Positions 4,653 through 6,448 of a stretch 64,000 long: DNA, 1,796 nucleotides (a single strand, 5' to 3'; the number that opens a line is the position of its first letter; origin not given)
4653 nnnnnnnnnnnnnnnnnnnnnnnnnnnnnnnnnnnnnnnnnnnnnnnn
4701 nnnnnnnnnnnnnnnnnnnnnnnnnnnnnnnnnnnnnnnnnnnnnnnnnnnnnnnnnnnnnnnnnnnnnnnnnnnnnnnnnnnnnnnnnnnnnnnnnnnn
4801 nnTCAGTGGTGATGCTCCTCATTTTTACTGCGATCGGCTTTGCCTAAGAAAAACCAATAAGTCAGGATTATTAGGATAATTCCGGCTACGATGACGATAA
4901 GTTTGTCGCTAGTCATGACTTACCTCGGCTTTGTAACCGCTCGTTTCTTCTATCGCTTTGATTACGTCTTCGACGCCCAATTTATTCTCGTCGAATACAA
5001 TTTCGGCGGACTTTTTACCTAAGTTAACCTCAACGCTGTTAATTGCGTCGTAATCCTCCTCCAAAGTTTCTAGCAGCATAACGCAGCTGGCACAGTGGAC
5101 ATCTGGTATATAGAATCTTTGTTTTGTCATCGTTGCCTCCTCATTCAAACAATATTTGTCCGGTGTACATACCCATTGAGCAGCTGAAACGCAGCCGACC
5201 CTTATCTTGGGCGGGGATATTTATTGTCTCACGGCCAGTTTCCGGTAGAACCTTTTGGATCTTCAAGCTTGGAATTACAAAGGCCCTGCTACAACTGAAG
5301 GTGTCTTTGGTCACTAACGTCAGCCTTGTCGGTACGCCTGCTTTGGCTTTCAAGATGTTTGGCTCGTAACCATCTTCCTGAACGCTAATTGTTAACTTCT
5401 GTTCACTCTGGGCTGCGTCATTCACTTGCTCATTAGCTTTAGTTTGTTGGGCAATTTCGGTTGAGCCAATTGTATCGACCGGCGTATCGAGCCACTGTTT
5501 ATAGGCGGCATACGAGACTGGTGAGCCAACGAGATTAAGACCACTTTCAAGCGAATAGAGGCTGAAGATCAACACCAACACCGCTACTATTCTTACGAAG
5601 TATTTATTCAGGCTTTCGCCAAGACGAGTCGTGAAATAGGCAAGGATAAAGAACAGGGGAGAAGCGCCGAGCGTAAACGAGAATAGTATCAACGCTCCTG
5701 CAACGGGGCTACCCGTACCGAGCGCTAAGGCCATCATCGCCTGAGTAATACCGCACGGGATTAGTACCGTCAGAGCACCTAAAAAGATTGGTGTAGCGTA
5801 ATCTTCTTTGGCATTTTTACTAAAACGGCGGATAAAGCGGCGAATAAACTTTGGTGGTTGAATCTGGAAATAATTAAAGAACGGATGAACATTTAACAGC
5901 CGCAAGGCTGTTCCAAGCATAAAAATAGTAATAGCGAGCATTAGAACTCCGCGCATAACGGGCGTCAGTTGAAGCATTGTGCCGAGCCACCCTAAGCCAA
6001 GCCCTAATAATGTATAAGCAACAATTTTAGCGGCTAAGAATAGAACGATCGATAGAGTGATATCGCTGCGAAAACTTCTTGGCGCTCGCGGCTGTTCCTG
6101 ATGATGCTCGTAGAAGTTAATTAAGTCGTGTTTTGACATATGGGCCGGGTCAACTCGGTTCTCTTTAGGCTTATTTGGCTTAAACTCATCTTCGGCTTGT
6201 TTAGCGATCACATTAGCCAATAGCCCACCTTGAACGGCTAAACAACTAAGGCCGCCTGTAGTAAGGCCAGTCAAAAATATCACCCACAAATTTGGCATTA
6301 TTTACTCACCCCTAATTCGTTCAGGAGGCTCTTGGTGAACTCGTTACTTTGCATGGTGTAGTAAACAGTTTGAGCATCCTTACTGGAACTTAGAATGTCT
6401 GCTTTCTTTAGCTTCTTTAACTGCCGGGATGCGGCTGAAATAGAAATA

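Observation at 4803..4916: Hidden 37-aa TM peptide with C-terminal His3 wedged between copZ and copA by two ATGA/TGATG overlaps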

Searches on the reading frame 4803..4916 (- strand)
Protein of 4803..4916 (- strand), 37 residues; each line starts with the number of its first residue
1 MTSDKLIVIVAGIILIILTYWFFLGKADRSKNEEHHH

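Call 3: search_protein_families(library=pfam, proteins=[window:4803-4916:-], max_evalue=1)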
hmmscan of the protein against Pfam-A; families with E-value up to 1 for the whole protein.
window:4803-4916:- (37 aa): 2 families
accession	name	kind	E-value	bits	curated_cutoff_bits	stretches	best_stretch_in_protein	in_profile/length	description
PF11346.13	DUF3149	-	0.0054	16.7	23.2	1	6-31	14-39/40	Protein of unknown function (DUF3149)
PF13974.11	YebO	-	0.095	13.4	27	1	9-33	2-26/80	YebO-like protein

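Call 4: search_protein_families(library=ncbifam, proteins=[window:4803-4916:-], max_evalue=1)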
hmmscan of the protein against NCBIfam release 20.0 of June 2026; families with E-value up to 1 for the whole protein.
window:4803-4916:- (37 aa): 3 families
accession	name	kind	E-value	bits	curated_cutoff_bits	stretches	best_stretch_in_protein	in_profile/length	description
NF004285.1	PRK05696.1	equivalog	0.0037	17.1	179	1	5-35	20-53/171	flagellar basal body-associated protein FliL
NF041554.1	SA1362_fam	subfamily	0.031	14.4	42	1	6-30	32-56/70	SA1362 family protein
NF047981.1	RC1041_fam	subfamily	0.077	12.7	90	1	5-23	22-43/57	RC1041 family protein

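Call 7: find_encoding_contigs(protein=window:4806-4916:-, flank=6000, max_places=10)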
Protein seq(37 aa) (37 aa): 1 contig read that carries it; 1 place shown.
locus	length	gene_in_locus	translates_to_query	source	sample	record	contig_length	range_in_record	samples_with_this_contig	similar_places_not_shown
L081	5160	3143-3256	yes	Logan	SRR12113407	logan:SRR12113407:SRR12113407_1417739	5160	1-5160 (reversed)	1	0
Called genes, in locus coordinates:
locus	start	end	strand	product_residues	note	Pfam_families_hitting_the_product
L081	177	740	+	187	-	PF03412:Peptidase_C39 (faint)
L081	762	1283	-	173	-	-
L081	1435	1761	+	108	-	PF12840:HTH_20, PF01022:HTH_5, PF01047:MarR (weak), PF13412:HTH_24 (faint)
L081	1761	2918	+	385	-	PF13386:DsbD_2, PF02683:DsbD_TM, PF13473:Cupredoxin_1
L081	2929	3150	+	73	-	PF00403:HMA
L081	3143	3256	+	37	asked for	-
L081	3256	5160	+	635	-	?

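Call 36: find_related_loci(query=A3, collection=metagenome_contigs, flank=4000)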
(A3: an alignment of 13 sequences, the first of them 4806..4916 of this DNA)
Query A3 (37 aa) in metagenome_contigs; peptide patterns used: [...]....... (x = any residue, [..] = any of these).
128 stretches matched a pattern; 79 encode a relative of the query (tblastn E <= 1e-3); 79 distinct loci.
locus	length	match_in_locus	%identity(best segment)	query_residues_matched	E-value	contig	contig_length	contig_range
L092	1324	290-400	73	1-37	6e-16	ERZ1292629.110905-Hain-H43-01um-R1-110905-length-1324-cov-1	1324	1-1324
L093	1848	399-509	70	1-37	5e-15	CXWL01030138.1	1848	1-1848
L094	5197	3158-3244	69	1-29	9e-11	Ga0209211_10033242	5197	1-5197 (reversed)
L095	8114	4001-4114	55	4-36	3e-9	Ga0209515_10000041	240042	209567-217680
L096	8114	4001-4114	50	4-36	4e-9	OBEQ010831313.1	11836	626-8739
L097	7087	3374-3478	54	1-35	1e-8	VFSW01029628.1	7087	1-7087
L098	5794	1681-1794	53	4-36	2e-8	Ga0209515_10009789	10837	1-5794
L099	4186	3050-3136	59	1-29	2e-8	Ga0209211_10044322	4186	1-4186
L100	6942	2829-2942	53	4-36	2e-8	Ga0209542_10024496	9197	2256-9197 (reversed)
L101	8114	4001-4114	47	4-36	2e-8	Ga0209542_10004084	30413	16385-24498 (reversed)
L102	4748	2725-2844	48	4-37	4e-8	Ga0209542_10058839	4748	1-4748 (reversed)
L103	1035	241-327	59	1-29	5e-8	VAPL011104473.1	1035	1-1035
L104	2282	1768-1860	52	1-31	7e-8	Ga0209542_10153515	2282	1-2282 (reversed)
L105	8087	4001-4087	55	1-29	6e-8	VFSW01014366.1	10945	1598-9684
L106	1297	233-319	59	1-29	2e-7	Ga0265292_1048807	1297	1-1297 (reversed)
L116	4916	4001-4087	52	1-29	6e-7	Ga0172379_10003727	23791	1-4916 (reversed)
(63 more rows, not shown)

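Call 56: search_dna_similar(query=window:4806-4916:-, collection=plasmids, mode=protein, max_evalue=10, max_rows=15)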
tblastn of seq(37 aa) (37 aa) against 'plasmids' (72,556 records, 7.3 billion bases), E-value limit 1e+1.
No match.

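Call 71: list_cluster_members(proteins=[window:4806-4916:-, P0006, P0038, P0099, P0065, P0071, P0064, P0087])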
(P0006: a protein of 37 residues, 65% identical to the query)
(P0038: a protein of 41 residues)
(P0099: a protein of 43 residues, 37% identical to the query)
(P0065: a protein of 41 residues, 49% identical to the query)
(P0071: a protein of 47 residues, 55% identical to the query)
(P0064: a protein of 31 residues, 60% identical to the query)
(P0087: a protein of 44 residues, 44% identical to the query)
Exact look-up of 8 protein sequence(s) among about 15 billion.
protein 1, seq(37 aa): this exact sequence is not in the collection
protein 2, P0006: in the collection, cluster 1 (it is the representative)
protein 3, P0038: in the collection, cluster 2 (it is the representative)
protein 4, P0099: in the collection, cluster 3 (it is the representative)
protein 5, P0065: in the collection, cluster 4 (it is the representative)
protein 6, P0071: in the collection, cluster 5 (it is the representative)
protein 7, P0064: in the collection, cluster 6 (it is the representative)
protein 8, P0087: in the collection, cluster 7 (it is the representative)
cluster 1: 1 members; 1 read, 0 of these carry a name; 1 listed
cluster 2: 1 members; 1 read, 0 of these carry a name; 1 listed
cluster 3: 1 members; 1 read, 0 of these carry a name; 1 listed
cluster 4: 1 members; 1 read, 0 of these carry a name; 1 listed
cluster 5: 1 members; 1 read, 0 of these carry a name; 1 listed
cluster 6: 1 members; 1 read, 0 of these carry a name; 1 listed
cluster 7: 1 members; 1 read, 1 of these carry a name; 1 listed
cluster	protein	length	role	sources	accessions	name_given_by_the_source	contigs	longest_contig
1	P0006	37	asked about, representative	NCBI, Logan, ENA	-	-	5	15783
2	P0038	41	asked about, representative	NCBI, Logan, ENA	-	-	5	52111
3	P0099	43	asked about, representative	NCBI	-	-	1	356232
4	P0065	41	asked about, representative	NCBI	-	-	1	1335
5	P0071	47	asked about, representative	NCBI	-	-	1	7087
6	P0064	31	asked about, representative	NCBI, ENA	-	-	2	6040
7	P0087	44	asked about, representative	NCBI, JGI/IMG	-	uncharacterized membrane protein YuzA (DUF378 family)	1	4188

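Call 76: predict_structure(alignment_id=A3)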
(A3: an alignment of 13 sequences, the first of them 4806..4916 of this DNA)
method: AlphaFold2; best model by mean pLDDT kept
length: 37 residues; sequences in the alignment: 13
mean_pLDDT: 81.8   pTM: 0.45
mean pLDDT of the five models: 81.8, 81.3, 81.1, 80.6, 78.6
residues with pLDDT >= 90: 16; 70-90: 9; 50-70: 12; < 50: 0
segments of 3 or more residues with pLDDT < 50: none
pLDDT, mean of each block of 10 residues (from residue 1): 90 95 74 63
secondary structure, 60 per line:
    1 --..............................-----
elements in order: H3-32

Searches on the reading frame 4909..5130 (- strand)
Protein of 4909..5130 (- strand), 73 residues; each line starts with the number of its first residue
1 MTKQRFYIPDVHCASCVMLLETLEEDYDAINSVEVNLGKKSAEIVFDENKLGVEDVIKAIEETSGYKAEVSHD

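Call 3: search_protein_families(library=pfam, proteins=[window:4909-5130:-], max_evalue=1)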
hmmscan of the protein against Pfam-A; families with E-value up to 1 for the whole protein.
window:4909-5130:- (73 aa): 3 families
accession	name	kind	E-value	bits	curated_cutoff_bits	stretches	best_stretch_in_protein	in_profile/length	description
PF00403.32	HMA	-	1.6e-11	44.9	24.8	1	6-67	2-62/62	Heavy-metal-associated domain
PF11491.13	DUF3213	-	0.0049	17.5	27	1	28-65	24-61/85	Protein of unknown function (DUF3213)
PF19991.5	HMA_2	-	0.19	12.1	30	1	18-70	34-85/154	Heavy metal associated domain 2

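Call 4: search_protein_families(library=ncbifam, proteins=[window:4909-5130:-], max_evalue=1)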
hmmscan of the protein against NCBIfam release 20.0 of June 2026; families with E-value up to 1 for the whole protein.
window:4909-5130:- (73 aa): 11 families
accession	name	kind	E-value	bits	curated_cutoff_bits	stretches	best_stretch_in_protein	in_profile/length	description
NF033794.2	chaper_CopZ_Eh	exception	1.2e-11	44.6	95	1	3-70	1-67/68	copper chaperone CopZ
TIGR00003.1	TIGR00003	subfamily_domain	6.1e-09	36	62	1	3-68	1-65/66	copper ion binding protein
NF041115.1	UxxU_metal_bind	equivalog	6.8e-09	35.8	95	1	8-71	10-72/74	metal-binding (seleno)protein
NF033795.1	chaper_CopZ_Bs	exception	1.5e-07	31.5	91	1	12-67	10-64/66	copper chaperone CopZ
NF033556.1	MerTP_fusion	equivalog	1.6e-06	27.9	180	1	3-68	121-185/186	mercuric transport protein MerTP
TIGR02052.1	MerP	equivalog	3.6e-06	27.4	92.55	1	7-69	28-89/92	mercury resistance system periplasmic binding protein MerP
NF007952.0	PRK10671.1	equivalog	0.00016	20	1316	1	5-73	106-170/838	copper-exporting P-type ATPase CopA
NF045683.1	MerT_CopZ_Se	exception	0.0002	20.9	375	1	8-70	168-229/235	MerT/CopZ fusion-like heavy metal transport selenoprotein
NF047957.1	CopZ_AFE_1862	equivalog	0.00057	20.2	85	1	11-69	8-62/62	CopZ family metallochaperone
NF010311.1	PRK13748.1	subfamily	0.0009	18.2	600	1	7-71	4-66/560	mercury(II) reductase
NF033781.1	chaper_CopP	exception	0.0019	18.3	112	1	4-50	2-48/65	copper-binding metallochaperone CopP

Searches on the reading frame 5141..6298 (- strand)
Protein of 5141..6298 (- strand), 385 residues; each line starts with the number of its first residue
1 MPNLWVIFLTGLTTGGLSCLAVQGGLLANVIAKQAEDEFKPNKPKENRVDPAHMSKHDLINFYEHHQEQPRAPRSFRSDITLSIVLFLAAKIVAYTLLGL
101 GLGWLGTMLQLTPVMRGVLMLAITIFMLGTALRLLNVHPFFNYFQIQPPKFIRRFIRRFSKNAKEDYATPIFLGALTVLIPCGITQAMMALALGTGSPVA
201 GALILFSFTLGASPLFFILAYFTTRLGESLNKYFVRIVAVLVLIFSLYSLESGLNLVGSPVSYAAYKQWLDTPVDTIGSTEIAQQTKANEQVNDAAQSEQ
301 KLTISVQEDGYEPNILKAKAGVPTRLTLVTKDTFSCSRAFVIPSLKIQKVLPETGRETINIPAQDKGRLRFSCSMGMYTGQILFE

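Call 3: search_protein_families(library=pfam, proteins=[window:5141-6298:-], max_evalue=1)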
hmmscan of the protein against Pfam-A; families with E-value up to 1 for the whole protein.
window:5141-6298:- (385 aa): 5 families
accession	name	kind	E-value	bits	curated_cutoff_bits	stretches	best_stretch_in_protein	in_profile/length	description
PF13386.12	DsbD_2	-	7.1e-29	101.6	24.9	1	7-248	2-199/199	Cytochrome C biogenesis protein transmembrane region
PF13473.12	Cupredoxin_1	-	1.3e-15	57.7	27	1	294-382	15-102/104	Cupredoxin-like domain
PF02683.22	DsbD_TM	-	9.9e-09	35.2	27.1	1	77-228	42-190/219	Cytochrome C biogenesis protein transmembrane domain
PF07760.16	DUF1616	-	0.25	10.9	31.6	1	85-195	69-173/307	Protein of unknown function (DUF1616)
PF17424.7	DUF5411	-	0.3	11.5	30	0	144-167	61-84/134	Family of unknown function (DUF5411)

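Call 4: search_protein_families(library=ncbifam, proteins=[window:5141-6298:-], max_evalue=1)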
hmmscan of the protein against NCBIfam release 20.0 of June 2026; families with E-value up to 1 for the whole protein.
window:5141-6298:- (385 aa): 3 families
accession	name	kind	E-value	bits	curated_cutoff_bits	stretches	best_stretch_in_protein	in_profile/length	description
NF001419.0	PRK00293.1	subfamily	0.0034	16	330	1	80-218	212-348/574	protein-disulfide reductase DsbD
NF050118.1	aa3_CtaJ_Mycob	equivalog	0.088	13.2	43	0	233-275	8-47/80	aa3-type cytochrome oxidase subunit CtaJ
NF007070.0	PRK09517.1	equivalog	0.2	9.9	761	1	219-297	647-721/755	multifunctional thiamine-phosphate pyrophosphorylase/synthase/phosphomethylpyrimidine kinase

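Call 26: search_solved_structures(query=window:5141-6298:-, max_evalue=1, show_alignments=2)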
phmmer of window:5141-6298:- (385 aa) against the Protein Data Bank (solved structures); distinct sequences matched with E-value up to 1: 3.
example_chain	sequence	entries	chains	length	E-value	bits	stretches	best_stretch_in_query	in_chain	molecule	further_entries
2mry_A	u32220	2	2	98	1.2e-06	31.1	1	300-384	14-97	Uncharacterized protein | CupA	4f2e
4f2f_A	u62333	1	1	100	0.0014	21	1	300-381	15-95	Cation-transporting ATPase, E1-E2 family protein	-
4hcf_A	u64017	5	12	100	0.32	13.2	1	293-377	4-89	Cupredoxin 1 | Cytochrome B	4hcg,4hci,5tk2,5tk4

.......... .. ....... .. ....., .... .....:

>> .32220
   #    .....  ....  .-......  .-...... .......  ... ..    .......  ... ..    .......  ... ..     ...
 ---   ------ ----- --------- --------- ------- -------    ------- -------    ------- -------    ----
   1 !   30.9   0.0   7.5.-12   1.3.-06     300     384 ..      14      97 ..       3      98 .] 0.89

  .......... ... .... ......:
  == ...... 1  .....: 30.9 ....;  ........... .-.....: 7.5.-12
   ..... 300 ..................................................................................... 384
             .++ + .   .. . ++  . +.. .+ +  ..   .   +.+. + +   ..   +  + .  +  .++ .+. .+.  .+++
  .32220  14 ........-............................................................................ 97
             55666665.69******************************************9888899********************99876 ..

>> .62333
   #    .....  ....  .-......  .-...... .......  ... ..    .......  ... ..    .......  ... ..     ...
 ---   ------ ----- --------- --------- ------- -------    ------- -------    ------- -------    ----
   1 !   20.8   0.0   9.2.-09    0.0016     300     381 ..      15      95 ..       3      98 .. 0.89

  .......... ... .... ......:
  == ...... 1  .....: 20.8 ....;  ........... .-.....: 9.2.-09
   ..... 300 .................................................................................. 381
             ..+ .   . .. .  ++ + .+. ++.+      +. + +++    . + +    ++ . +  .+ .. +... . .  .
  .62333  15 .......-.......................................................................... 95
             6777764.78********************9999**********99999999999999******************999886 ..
